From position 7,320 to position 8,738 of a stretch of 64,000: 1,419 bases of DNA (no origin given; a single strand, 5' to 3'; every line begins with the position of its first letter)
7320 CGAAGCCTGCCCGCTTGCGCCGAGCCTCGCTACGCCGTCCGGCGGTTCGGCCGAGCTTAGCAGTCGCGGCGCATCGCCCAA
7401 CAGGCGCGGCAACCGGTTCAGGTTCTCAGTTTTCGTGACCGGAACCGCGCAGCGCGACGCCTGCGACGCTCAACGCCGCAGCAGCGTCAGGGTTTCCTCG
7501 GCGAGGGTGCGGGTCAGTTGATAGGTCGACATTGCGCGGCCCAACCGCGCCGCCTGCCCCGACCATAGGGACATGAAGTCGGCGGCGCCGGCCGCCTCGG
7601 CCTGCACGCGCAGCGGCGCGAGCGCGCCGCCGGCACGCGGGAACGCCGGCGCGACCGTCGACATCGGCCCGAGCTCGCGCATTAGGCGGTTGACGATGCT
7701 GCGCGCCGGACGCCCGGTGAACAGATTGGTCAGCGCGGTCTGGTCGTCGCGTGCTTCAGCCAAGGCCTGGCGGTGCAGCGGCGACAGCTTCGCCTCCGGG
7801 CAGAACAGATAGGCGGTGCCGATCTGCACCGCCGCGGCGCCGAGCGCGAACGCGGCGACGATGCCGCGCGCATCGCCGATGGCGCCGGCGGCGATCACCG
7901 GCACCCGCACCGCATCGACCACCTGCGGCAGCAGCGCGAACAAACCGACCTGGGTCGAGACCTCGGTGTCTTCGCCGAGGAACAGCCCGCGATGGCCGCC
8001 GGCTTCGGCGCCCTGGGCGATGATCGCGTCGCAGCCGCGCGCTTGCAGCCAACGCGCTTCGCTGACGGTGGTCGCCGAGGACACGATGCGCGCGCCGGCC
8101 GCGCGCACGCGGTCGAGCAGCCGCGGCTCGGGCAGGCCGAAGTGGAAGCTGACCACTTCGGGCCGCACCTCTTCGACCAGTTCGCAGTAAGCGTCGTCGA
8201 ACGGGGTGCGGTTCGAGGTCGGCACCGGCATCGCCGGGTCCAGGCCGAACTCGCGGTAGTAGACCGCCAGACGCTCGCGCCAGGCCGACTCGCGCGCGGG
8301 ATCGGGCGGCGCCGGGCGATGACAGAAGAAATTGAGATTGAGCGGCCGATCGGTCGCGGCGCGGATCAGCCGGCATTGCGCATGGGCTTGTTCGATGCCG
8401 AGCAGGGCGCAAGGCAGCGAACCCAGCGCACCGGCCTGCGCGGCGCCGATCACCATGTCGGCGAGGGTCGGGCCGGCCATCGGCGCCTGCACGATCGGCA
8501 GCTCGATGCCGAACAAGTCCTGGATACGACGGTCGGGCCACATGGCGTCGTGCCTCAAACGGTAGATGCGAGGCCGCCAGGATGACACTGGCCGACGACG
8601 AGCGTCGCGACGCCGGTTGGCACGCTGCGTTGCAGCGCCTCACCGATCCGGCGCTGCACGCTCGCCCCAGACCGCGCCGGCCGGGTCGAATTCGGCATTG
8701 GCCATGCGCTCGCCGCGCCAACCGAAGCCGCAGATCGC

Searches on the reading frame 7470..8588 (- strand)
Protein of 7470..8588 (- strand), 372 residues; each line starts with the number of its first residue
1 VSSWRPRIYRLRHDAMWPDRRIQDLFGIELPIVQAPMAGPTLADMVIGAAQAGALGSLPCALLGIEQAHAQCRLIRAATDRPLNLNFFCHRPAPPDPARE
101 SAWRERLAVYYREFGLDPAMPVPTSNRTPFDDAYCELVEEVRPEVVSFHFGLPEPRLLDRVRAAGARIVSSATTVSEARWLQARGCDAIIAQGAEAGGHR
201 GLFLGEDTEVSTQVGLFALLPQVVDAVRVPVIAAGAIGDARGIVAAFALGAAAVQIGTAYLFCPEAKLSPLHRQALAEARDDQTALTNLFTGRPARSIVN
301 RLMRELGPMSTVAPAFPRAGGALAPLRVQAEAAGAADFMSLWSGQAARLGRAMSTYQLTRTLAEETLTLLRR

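Call 11: search_protein_families(library=ncbifam, proteins=[window:7470-8588:-], max_evalue=0.01)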
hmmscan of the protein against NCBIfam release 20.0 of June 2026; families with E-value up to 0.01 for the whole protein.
window:7470-8588:- (372 aa): 10 families
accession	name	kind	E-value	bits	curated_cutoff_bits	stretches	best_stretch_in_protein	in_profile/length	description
TIGR03151.1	enACPred_II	equivalog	2.5e-43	148.5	453.1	2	128-351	73-284/307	enoyl-[acyl-carrier-protein] reductase FabK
NF005574.0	PRK07259.1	equivalog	5.4e-06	25.5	269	1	221-266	230-275/304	dihydroorotate dehydrogenase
TIGR02814.1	pfaD_fam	subfamily_domain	3.3e-05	22.8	449.25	1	228-285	224-281/444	PfaD family polyunsaturated fatty acid/polyketide biosynthesis protein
TIGR03966.1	actino_HemFlav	equivalog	0.0002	20.2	470.85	1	218-263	290-337/385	pre-mycofactocin synthase MftD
TIGR01302.1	IMP_dehydrog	equivalog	0.00073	18.5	481.5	0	223-258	322-357/450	IMP dehydrogenase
TIGR01037.2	pyrD_sub1_fam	subfamily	0.00099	18.3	270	1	222-266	228-272/300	dihydroorotate dehydrogenase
NF010112.0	PRK13585.1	equivalog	0.0014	18.3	243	1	217-259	181-223/241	1-(5-phosphoribosyl)-5-[(5-phosphoribosylamino)methylideneamino]imidazole-4-carboxamide isomerase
NF002231.0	PRK01130.1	subfamily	0.0028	16.7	189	1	208-259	162-212/230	putative N-acetylmannosamine-6-phosphate 2-epimerase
TIGR01304.1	IMP_DH_rel_2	equivalog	0.0055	16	342.1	0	229-261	255-287/365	GuaB3 family IMP dehydrogenase-related protein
TIGR01919.1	hisA-trpF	equivalog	0.0059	16.2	306.45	0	219-267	65-113/243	bifunctional 1-(5-phosphoribosyl)-5-((5-phosphoribosylamino)methylideneamino)imidazole-4-carboxamide isomerase/phosphoribosylanthranilate is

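Call 12: search_protein_families(library=pfam, proteins=[window:7470-8588:-], max_evalue=0.01)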
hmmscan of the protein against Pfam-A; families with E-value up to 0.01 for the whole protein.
window:7470-8588:- (372 aa): 4 families
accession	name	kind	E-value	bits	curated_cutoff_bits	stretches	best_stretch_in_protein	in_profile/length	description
PF03060.21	NMO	-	2.4e-78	264.3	28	1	22-364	4-330/331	Nitronate monooxygenase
PF00478.31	IMPDH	-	1.2e-06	28.2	25.6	0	223-265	202-244/345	IMP dehydrogenase / GMP reductase domain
PF01070.24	FMN_dh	-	0.00011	21.8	24.9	1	211-263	254-308/350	FMN-dependent dehydrogenase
PF05690.20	ThiG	-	0.0036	17.1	23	1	177-259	136-206/247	Thiazole biosynthesis protein ThiG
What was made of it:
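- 7470..8588 (-): Nitronate monooxygenase-family (NMO) gene downstream of DH. It is not part of the conserved unit. PF03060 264 bits (call 12).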
